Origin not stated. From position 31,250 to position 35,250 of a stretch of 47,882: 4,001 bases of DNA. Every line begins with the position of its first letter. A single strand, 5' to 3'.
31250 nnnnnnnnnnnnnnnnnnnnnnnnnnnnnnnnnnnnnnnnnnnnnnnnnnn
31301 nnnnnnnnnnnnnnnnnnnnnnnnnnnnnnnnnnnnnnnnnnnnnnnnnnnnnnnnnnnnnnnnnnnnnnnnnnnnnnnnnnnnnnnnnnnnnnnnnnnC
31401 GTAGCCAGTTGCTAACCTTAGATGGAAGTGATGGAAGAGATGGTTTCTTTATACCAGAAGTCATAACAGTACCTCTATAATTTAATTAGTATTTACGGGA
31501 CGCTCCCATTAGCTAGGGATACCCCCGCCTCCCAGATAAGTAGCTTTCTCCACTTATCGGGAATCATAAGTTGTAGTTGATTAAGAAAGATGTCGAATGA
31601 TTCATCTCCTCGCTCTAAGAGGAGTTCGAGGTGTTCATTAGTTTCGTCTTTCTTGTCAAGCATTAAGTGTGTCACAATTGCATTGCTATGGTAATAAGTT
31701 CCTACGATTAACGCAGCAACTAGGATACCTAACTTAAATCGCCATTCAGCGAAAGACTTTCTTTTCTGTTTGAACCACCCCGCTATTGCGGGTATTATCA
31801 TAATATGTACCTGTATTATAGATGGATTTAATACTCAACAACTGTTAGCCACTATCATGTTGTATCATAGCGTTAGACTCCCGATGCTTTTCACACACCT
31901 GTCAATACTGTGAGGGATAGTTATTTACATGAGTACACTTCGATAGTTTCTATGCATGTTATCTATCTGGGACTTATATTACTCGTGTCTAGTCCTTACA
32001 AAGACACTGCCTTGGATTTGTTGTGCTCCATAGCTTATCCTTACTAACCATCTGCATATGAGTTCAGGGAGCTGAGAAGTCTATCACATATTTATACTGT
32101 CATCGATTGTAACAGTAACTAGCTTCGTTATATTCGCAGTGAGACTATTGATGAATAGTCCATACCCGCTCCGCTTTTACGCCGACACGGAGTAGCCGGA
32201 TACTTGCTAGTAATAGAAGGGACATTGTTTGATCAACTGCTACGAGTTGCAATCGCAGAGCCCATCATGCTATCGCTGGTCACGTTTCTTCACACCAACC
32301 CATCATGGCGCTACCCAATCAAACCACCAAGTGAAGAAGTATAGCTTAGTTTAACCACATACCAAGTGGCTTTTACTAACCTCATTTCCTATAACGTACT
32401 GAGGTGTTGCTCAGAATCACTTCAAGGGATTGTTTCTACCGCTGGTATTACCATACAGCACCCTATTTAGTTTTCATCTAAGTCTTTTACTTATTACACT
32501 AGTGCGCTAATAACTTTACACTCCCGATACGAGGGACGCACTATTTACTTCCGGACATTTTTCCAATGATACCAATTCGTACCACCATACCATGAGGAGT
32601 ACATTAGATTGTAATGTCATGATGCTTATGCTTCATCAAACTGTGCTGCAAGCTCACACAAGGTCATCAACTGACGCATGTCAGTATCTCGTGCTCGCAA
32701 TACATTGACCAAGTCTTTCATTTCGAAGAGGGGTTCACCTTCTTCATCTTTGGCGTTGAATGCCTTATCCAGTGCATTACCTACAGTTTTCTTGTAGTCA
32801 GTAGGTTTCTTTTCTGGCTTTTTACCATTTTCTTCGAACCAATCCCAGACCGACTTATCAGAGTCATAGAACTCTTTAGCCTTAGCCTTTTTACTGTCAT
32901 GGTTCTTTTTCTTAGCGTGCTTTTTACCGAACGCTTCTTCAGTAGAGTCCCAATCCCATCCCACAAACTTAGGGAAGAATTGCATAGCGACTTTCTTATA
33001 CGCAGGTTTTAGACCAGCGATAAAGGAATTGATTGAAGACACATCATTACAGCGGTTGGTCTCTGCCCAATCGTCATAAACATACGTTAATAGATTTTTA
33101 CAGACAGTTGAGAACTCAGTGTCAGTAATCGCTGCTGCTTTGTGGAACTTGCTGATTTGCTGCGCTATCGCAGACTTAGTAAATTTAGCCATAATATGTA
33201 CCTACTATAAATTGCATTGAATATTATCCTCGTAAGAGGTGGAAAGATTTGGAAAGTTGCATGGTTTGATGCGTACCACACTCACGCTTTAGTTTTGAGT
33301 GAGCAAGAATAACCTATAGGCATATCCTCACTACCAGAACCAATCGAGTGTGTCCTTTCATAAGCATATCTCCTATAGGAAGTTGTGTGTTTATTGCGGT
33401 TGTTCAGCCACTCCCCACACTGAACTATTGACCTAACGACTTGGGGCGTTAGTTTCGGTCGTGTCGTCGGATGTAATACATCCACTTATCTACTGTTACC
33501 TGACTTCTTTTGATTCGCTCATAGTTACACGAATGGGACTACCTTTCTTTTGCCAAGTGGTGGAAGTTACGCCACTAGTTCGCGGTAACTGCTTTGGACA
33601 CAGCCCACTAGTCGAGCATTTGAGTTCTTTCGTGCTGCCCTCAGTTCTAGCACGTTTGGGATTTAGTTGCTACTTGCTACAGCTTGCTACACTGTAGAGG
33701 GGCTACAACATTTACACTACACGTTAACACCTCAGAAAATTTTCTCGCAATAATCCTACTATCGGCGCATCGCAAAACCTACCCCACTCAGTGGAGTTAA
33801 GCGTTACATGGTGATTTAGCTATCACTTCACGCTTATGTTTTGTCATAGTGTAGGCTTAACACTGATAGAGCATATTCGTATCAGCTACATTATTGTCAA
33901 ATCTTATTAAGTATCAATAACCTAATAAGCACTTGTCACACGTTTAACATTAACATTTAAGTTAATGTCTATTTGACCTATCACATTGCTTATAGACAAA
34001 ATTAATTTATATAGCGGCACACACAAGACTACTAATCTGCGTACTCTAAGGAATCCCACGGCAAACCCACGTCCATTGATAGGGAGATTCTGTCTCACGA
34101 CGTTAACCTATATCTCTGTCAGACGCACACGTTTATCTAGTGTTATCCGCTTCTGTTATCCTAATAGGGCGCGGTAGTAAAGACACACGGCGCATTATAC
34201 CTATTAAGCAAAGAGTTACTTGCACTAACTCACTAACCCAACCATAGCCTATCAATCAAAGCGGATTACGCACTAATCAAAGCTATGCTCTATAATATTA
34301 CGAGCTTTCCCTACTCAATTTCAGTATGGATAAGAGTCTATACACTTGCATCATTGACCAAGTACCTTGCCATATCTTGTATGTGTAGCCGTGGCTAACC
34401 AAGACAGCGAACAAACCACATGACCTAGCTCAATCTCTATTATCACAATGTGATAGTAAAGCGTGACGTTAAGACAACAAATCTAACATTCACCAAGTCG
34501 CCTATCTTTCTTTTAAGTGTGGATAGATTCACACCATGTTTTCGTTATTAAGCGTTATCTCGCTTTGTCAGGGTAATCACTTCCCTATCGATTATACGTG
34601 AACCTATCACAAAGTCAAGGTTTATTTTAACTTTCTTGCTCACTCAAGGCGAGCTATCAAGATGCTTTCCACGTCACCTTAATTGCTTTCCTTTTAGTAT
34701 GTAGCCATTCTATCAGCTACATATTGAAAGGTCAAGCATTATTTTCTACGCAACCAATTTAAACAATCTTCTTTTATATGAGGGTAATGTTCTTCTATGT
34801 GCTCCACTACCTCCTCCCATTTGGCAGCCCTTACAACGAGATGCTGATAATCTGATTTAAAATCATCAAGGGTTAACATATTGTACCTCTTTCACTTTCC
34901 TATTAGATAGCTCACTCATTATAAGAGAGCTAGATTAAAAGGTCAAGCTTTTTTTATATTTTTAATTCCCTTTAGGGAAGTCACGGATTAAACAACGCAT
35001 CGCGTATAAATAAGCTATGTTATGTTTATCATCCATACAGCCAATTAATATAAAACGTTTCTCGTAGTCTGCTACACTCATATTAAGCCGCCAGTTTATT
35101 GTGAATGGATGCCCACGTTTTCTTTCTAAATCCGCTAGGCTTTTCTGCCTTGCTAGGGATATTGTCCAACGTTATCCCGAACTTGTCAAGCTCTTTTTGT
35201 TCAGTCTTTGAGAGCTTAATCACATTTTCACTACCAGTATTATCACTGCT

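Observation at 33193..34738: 1.55-kb ORF-free segment on the early strand, packed with promoters, palindromes and hairpins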

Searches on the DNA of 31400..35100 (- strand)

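Call 10: search_rna_families(source=window, start=31400, end=35100, threshold=evalue, max_evalue=10, show_alignments=2)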
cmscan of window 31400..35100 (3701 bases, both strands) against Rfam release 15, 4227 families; matches with E-value up to 10: 1.
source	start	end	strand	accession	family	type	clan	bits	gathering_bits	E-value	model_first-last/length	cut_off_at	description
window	32715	32803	-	RF01962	RMST_1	Gene; lncRNA;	-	16.5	40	1.5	1-61/61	no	Rhabdomyosarcoma 2 associated transcript conserved region 1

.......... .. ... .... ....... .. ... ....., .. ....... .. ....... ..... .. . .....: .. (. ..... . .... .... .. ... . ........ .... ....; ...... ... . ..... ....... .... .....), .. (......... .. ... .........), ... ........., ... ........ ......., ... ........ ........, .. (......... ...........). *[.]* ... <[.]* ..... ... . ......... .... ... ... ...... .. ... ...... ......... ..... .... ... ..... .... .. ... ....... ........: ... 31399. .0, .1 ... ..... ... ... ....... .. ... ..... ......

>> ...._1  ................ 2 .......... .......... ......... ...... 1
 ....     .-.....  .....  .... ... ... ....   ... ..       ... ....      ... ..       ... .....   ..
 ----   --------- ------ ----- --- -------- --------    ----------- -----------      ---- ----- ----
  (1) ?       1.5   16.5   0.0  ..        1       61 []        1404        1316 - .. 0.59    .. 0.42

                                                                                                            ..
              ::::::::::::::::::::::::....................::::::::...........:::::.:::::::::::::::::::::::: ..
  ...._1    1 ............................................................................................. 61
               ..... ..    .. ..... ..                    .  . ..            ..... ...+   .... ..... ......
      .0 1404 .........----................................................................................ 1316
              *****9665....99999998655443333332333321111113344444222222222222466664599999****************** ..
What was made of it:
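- On GOLLD / ROOL / OLE (Rfam families of large ornate RNAs): No relevant hit at E <= 10 in 31400-35100 (call 10).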

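Call 100: search_dna_similar(query=L017:2333-4000:+, collection=phages, mode=distant, max_rows=20)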
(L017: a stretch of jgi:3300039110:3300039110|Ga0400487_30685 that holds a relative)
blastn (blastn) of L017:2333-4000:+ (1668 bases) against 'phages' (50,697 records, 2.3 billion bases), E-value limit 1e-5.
No match.
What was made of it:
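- Tried and rejected: Its 1.67-kb gap has no blastn match in the phage collection (call 100).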
